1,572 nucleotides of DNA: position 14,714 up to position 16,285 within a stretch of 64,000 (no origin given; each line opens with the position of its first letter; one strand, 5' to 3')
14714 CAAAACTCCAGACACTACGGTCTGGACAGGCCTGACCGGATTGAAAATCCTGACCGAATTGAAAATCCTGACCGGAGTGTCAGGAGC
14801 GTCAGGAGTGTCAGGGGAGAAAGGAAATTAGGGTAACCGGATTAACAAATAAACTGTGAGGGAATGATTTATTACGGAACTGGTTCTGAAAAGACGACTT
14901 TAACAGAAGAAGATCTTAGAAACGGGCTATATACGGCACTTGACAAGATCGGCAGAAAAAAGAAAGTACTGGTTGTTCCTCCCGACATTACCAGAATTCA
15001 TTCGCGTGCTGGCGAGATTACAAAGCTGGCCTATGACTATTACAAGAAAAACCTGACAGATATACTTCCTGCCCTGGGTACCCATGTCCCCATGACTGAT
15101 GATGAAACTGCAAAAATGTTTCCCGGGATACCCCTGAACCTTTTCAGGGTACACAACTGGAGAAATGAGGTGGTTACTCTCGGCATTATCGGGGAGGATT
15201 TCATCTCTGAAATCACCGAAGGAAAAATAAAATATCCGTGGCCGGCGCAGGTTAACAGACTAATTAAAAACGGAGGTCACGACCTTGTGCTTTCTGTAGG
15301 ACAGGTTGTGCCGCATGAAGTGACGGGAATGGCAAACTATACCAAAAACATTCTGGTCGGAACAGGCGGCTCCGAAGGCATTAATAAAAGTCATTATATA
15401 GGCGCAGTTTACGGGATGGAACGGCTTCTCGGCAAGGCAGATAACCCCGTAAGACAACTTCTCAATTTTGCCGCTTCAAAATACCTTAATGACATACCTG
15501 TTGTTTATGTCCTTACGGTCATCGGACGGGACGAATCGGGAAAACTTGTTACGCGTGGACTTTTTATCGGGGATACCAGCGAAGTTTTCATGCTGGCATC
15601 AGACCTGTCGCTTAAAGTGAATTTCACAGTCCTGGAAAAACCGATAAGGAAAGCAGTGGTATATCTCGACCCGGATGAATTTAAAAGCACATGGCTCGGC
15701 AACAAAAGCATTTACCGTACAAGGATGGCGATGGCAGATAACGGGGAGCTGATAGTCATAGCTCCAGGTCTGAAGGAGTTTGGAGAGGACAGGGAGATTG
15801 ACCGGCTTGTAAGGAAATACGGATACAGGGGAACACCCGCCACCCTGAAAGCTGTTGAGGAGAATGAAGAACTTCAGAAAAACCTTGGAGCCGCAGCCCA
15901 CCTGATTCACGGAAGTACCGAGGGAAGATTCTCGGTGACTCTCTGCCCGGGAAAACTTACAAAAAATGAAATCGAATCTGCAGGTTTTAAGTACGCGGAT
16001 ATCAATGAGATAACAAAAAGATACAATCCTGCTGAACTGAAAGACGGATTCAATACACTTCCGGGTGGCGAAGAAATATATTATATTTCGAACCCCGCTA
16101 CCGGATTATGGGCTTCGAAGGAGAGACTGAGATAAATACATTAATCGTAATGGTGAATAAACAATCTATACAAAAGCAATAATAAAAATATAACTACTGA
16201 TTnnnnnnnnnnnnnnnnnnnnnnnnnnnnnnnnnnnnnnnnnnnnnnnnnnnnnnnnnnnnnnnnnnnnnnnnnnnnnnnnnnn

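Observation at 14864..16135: LarA-family enzyme with a complete nickel-pincer site inside a hexuronate operon, next to gnd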

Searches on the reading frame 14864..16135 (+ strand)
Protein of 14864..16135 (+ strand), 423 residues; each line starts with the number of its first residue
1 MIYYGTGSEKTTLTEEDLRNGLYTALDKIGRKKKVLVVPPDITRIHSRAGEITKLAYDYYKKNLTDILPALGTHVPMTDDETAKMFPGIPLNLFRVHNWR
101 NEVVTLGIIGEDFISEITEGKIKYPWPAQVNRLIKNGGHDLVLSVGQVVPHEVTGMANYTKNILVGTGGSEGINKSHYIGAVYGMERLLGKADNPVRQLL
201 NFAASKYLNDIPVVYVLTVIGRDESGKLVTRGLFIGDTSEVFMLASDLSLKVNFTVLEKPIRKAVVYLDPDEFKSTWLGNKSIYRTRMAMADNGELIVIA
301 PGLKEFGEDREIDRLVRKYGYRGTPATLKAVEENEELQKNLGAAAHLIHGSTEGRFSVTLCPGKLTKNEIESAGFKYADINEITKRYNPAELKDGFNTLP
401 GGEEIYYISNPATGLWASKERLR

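Call 3: search_protein_families(library=pfam, proteins=[window:14864-16135:+])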
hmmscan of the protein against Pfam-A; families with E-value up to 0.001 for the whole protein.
window:14864-16135:+ (423 aa): 1 family
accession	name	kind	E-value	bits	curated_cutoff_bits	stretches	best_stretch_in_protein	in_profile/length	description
PF09861.14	Lar_N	-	4.3e-09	36.3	23.3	1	27-179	48-194/204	Lactate racemase N-terminal domain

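Call 4: search_protein_families(library=ncbifam, proteins=[window:14864-16135:+])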
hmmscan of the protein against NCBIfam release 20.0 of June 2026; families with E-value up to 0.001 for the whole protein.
window:14864-16135:+ (423 aa): 4 families
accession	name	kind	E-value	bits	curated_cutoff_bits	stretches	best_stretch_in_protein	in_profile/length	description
NF052594.1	NPN_18_hexonate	equivalog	2.2e-194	645.9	500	1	10-417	2-410/411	nickel-dependent putative hexonate epimerase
NF052593.1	NPN_racem_MAR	equivalog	1.2e-09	37.3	500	1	27-259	52-270/415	nickel-dependent malate racemase, LarAH6 family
NF052595.1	NPN_LarAH5_MAR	equivalog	4.3e-06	26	462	1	24-201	49-218/415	nickel-dependent malate racemase, LarAH5 family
NF033504.2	Ni_dep_LarA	equivalog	0.00021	20.1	460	1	28-207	57-229/422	nickel-dependent lactate racemase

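Call 5: search_solved_structures(query=window:14864-16135:+, max_evalue=1, show_alignments=3)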
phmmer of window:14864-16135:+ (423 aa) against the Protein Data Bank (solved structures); distinct sequences matched with E-value up to 1: 2.
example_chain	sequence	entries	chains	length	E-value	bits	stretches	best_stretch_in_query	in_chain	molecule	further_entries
4nar_A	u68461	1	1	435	1.7e-39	139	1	11-406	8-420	Putative uronate isomerase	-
9ijj_v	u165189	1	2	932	0.67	11.8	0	132-171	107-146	MYCBP-associated protein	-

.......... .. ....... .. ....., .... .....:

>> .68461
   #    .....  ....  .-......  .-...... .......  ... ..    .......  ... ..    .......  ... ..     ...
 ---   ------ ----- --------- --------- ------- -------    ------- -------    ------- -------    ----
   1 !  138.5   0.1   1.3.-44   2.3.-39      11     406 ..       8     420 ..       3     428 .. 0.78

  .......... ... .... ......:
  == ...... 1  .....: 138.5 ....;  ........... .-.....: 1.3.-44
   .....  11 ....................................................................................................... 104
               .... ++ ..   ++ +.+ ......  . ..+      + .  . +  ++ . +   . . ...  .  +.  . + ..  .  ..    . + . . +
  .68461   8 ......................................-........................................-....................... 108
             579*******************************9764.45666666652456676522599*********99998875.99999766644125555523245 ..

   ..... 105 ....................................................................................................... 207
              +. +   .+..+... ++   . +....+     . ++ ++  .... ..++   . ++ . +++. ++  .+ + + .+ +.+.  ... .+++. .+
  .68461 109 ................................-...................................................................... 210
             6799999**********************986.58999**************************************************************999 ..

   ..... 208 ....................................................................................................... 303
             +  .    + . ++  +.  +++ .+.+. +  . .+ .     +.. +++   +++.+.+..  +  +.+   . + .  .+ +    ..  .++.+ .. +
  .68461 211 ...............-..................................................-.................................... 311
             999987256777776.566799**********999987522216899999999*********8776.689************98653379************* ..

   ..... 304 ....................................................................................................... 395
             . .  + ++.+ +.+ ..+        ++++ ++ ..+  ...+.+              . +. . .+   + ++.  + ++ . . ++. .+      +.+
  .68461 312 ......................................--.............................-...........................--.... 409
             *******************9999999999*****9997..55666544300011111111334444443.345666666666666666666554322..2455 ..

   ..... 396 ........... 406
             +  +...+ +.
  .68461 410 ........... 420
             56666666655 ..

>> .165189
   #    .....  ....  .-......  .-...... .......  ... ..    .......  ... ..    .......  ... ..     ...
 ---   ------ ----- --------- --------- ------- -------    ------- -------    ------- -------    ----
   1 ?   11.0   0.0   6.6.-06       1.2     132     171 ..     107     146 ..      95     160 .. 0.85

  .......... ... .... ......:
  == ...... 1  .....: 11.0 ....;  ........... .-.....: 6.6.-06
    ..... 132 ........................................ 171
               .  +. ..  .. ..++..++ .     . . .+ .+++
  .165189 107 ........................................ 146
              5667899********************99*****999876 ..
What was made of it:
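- Checked: 4NAR matches at E = 1.7e-39 (call 5).
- Tried and rejected: It finds 4NAR but not LarA itself (call 5).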

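Call 15: find_homologous_proteins(query=window:14864-16135:+, max_evalue=0.00001)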
Query window:14864-16135:+ (423 aa): 8000 proteins with E <= 0.00001 among 8000 candidates; the best 120 are listed.
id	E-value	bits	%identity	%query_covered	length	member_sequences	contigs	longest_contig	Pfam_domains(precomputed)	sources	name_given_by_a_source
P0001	6.3e-283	956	100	100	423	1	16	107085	PF09861.15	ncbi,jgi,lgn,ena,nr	ncbi:MAG TPA: lactate racemase domain-containing protein [Bacteroidales bacterium]|nr:lactate racema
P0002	1.8e-282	954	100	100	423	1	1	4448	PF09861.15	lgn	-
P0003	2.5e-282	954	100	100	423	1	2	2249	PF09861.15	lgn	-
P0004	6.6e-267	903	92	100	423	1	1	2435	PF09861.15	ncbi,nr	ncbi:MAG: DUF2088 domain-containing protein [Bacteroidales bacterium]|nr:DUF2088 domain-containing p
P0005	3.4e-251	851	87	100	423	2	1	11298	PF09861.15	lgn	-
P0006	2.5e-225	766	77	100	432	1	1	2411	PF09861.15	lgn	-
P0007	3.4e-225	766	77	100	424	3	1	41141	PF09861.15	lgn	-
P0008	6.4e-224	761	76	100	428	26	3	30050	PF09861.15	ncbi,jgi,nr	ncbi:MAG TPA: lactate racemase domain-containing protein [Bacteroidales bacterium]|nr:lactate racema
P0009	1.0e-222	757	75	100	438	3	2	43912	PF09861.15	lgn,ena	-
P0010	5.7e-220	748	76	100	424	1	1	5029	PF09861.15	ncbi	ncbi:MAG: lactate racemase domain-containing protein [Bacteroidales bacterium]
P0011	6.2e-220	748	75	100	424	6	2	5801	PF09861.15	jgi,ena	-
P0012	9.0e-217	738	74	100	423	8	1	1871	PF09861.15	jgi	jgi:nickel-dependent lactate racemase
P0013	1.2e-216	737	73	100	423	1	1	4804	PF09861.15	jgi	jgi:nickel-dependent lactate racemase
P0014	1.7e-216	737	74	100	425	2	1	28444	PF09861.15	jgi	jgi:nickel-dependent lactate racemase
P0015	3.4e-215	733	74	100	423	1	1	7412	PF09861.15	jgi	-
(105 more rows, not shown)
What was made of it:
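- Public sources name the protein 'lactate racemase domain-containing protein' or 'nickel-dependent lactate racemase' (call 15).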

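Call 20: find_encoding_contigs(protein=P0001, flank=10000, max_places=4)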
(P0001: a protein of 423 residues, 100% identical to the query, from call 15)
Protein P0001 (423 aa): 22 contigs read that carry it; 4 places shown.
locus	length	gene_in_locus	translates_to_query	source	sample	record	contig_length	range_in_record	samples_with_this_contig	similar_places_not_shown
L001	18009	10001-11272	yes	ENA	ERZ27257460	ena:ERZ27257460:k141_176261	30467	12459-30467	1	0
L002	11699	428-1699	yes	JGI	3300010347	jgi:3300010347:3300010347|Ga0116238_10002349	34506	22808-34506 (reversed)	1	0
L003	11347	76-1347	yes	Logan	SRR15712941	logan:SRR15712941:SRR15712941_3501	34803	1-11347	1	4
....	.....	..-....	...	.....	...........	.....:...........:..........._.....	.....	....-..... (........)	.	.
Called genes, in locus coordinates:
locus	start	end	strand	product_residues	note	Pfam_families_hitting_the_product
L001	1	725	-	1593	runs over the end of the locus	PF21722:Gly_rich_2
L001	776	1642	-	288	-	PF06280:fn3_5 (weak)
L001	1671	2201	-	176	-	PF14352:DUF4402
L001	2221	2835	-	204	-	PF14352:DUF4402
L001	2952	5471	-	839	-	PF08447:PAS_3 (faint), PF13426:PAS_9 (faint), PF01590:GAF (weak), PF13185:GAF_2, PF00512:HisKA, PF02518:HATPase_c, PF00072:Response_reg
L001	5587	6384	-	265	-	PF00106:adh_short, PF08659:KR, PF13561:adh_short_C2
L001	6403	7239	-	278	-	PF04962:KduI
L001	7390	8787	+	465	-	PF02614:UxaC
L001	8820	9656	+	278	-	PF00106:adh_short, PF13561:adh_short_C2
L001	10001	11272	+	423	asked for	PF09861:Lar_N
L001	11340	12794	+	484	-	PF03446:NAD_binding_2, PF00393:6PGD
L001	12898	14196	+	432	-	PF07690:MFS_1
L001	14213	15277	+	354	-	PF00356:LacI, PF13407:Peripla_BP_4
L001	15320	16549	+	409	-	PF16257:UxaE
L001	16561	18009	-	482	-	?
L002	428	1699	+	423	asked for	PF09861:Lar_N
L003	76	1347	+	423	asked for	PF09861:Lar_N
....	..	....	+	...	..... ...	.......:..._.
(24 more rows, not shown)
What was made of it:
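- Checked: An identical protein is deposited from a Bacteroidales MAG and was read on 22 metagenome contigs (calls 15, 20).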

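Call 29: search_protein_representatives(protein=window:14864-16135:+)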
Query: 423 residues. Proteins with E-value up to 0.001 (for the whole library): 2271; up to 1e-10: 1236; up to 1e-30: 361. The best 150 are listed.
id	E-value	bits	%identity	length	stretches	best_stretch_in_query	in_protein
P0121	1.5e-149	514.7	53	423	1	6-421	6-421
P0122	2.8e-149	513.8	58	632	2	15-223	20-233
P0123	1.2e-141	488.7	52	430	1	4-422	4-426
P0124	6.1e-141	486.3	55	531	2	53-421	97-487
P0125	6.1e-136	469.9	53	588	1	5-420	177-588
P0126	8.1e-133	459.6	55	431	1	30-422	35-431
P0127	1.9e-130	451.8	49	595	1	12-421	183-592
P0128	7.1e-127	440.0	52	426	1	34-420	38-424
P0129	1.3e-125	435.9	49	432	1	11-419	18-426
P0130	3.1e-119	414.8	57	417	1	1-317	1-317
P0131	6.2e-118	410.6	45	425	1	13-421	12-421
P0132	7.3e-118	410.3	49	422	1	10-420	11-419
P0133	6.0e-117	407.3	49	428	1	32-421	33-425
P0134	7.2e-115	400.5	44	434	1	9-421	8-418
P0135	8.4e-115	400.2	48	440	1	5-419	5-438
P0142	4.2e-106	371.6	45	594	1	30-417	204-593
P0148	2.9e-101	355.6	48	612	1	32-418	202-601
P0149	8.5e-101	354.1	43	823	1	10-420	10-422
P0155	9.0e-98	344.1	40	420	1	7-418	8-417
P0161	2.1e-94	333.1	44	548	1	6-419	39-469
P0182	5.5e-81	288.9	35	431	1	6-422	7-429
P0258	2.0e-54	201.3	41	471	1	27-281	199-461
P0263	7.7e-53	196.1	38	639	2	34-224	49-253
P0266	2.1e-52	194.7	31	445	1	39-422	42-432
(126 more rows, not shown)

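Call 30: search_protein_families(library=pfam, max_evalue=0.001, proteins=[P0125, P0127, P0142, P0148, P0149, P0122, P0124, P0161, P0263, P0258])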
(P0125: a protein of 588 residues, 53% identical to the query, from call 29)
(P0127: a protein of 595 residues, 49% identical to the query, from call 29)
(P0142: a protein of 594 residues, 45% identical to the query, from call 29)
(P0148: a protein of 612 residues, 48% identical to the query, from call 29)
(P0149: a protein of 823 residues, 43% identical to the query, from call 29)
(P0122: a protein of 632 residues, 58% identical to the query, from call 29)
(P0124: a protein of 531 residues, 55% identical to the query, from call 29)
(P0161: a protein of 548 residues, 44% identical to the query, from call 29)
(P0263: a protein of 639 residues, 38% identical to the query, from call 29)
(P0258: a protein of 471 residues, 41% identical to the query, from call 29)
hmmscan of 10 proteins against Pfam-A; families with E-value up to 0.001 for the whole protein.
P0125 (588 aa): 5 families
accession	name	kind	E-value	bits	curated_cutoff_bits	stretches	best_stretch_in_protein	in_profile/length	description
PF09861.14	Lar_N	-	8.2e-12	45.2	23.3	1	200-351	49-194/204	Lactate racemase N-terminal domain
PF01202.28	SKI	-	3.6e-11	43.9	22.1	1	10-115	2-106/159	Shikimate kinase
PF13207.12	AAA_17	-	3.2e-06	27.9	27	1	6-113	1-121/136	AAA domain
PF13238.12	AAA_18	-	4.9e-06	27.5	29.4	1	4-115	2-112/128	AAA domain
PF13671.12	AAA_33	-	0.00028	21.6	27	0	3-117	2-121/143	AAA domain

P0127 (595 aa): 4 families
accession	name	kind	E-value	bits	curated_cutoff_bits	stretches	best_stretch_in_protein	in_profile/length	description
PF09861.14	Lar_N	-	4.3e-12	46.1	23.3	1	202-353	53-195/204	Lactate racemase N-terminal domain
PF01202.28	SKI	-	2.8e-08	34.5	22.1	1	10-116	2-106/159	Shikimate kinase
PF13238.12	AAA_18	-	1.2e-05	26.2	29.4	1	4-117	2-113/128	AAA domain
PF01712.25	dNK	-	0.00033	20.9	27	0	85-136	112-166/203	Deoxynucleoside kinase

P0142 (594 aa): 4 families
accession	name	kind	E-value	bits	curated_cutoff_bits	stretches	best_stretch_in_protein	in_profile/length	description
PF09861.14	Lar_N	-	1.7e-12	47.5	23.3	1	201-354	49-194/204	Lactate racemase N-terminal domain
PF01202.28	SKI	-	3.9e-08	34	22.1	1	12-119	2-107/159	Shikimate kinase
PF13671.12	AAA_33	-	3.6e-05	24.5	27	1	4-135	1-141/143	AAA domain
PF13238.12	AAA_18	-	8.9e-05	23.4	29.4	1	6-119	2-113/128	AAA domain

P0148 (612 aa): 5 families
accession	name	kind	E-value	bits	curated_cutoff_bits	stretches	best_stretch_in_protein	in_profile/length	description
PF09861.14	Lar_N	-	2.3e-13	50.3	23.3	1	198-351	50-194/204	Lactate racemase N-terminal domain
PF13671.12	AAA_33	-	1.4e-09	38.8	27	1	3-114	2-121/143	AAA domain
PF01202.28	SKI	-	8.7e-07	29.6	22.1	1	10-157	2-157/159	Shikimate kinase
PF13238.12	AAA_18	-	2.7e-05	25.1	29.4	1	3-112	1-112/128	AAA domain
PF13521.12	AAA_28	-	0.00042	21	27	0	2-28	1-27/164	AAA domain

P0149 (823 aa): 4 families
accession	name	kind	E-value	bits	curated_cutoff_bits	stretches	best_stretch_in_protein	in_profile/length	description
PF07221.17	GlcNAc_2-epim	-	1.3e-45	156.6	23.4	1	455-791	1-332/347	N-acylglucosamine 2-epimerase (GlcNAc 2-epimerase)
PF09861.14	Lar_N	-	6.8e-09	35.7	23.3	1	25-184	46-195/204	Lactate racemase N-terminal domain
PF03663.20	Glyco_hydro_76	-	2.5e-06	27.7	25.9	0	484-534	97-152/366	Glycosyl hydrolase family 76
PF06662.19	C5-epim_C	-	7e-06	26.1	23.3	0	480-528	34-79/188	D-glucuronyl C5-epimerase C-terminus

P0122 (632 aa): 1 family
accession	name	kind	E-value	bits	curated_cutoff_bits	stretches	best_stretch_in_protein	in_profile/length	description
PF09861.14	Lar_N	-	3.3e-12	46.5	23.3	1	36-188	50-194/204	Lactate racemase N-terminal domain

P0124 (531 aa): 1 family
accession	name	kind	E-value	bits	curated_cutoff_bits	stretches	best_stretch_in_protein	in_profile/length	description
PF09861.14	Lar_N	-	1.7e-07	31.1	23.3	0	107-158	90-141/204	Lactate racemase N-terminal domain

P0161 (548 aa): 1 family
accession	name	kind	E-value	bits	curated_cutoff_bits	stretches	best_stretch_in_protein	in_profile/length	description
PF09861.14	Lar_N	-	4.3e-15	55.9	23.3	1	65-221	52-196/204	Lactate racemase N-terminal domain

P0263 (639 aa): 1 family
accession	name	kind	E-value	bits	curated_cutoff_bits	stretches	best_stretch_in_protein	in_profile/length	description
PF09861.14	Lar_N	-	7.7e-09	35.5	23.3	1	45-207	52-194/204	Lactate racemase N-terminal domain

P0258 (471 aa): 1 family
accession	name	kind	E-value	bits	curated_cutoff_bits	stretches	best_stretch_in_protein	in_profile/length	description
PF09861.14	Lar_N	-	1e-09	38.3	23.3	1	197-355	46-195/204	Lactate racemase N-terminal domain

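Call 40: search_protein_families(library=pfam, max_evalue=0.00001, proteins=[L025:8645-9724:+, L055:11357-12487:+, L013:11265-12275:+, L070:1707-2378:-, L011:1105-1989:+, L017:7619-8839:+, L027:3708-5039:-, L041:7290-8690:+])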
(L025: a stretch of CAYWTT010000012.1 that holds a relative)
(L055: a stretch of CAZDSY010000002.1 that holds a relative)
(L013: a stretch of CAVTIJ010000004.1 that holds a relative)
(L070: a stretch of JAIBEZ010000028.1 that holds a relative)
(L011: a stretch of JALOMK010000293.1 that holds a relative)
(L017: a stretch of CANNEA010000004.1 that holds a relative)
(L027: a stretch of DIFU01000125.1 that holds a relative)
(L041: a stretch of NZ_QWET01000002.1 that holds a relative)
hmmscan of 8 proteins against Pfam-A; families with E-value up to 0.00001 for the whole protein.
L025:8645-9724:+ (359 aa): 1 family
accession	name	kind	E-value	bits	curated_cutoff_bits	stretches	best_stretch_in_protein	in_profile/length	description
PF00294.29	PfkB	-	3.7e-20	72.9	25.8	1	145-333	130-291/302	pfkB family carbohydrate kinase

L055:11357-12487:+ (376 aa): 3 families
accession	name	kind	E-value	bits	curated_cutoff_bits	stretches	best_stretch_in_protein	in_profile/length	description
PF02826.25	2-Hacid_dh_C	-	3.7e-35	121.3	25.1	1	115-258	33-178/178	D-isomer specific 2-hydroxyacid dehydrogenase, NAD binding domain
PF00389.36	2-Hacid_dh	-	7.3e-19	68.2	24.6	1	11-160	8-103/134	D-isomer specific 2-hydroxyacid dehydrogenase, catalytic domain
PF11890.14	DUF3410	-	3.6e-15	56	31.4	1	295-372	3-81/81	Domain of unknown function (DUF3410)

L013:11265-12275:+ (336 aa): 3 families
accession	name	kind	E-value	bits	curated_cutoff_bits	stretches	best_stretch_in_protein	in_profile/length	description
PF01408.29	GFO_IDH_MocA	-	9.3e-26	91.3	24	1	11-131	1-120/120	Oxidoreductase family, NAD-binding Rossmann fold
PF22725.1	GFO_IDH_MocA_C3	-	5.3e-22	78.6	27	1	140-264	2-123/124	GFO/IDH/MocA C-terminal domain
PF02894.22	GFO_IDH_MocA_C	-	4e-15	56.6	22.9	1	143-286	1-151/218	Oxidoreductase family, C-terminal alpha/beta domain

L070:1707-2378:- (223 aa): 1 family
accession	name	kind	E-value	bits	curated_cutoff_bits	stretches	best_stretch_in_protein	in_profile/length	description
PF01081.25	Aldolase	-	7e-36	123.9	27.8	1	12-208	4-194/196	KDPG and KHG aldolase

L011:1105-1989:+ (294 aa): 1 family
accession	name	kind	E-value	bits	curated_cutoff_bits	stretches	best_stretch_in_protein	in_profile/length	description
PF13419.12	HAD_2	-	4e-07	30.8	23.8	1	117-242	44-175/178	Haloacid dehalogenase-like hydrolase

L017:7619-8839:+ (406 aa): 1 family
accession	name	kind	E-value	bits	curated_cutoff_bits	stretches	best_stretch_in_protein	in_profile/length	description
PF03786.19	UxuA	-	1.2e-117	393.1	23.7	1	4-400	2-352/352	D-mannonate dehydratase (UxuA)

L027:3708-5039:- (443 aa): 3 families
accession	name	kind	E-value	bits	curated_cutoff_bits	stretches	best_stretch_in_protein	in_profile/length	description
PF19051.5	GFO_IDH_MocA_C2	-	6.2e-20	72.2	23.3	1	212-441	42-253/254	Oxidoreductase family, C-terminal alpha/beta domain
PF01408.29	GFO_IDH_MocA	-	2e-18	67.6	24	1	46-173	2-119/120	Oxidoreductase family, NAD-binding Rossmann fold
PF22725.1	GFO_IDH_MocA_C3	-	2.8e-08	34.2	27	0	256-286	32-62/124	GFO/IDH/MocA C-terminal domain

L041:7290-8690:+ (466 aa): 3 families
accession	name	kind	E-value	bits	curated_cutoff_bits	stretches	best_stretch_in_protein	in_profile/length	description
PF02894.22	GFO_IDH_MocA_C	-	3.7e-21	76.4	22.9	1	169-452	1-218/218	Oxidoreductase family, C-terminal alpha/beta domain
PF01408.29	GFO_IDH_MocA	-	5.4e-21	75.9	24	1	35-157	2-120/120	Oxidoreductase family, NAD-binding Rossmann fold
PF22725.1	GFO_IDH_MocA_C3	-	6.6e-13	49.2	27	1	165-342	1-124/124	GFO/IDH/MocA C-terminal domain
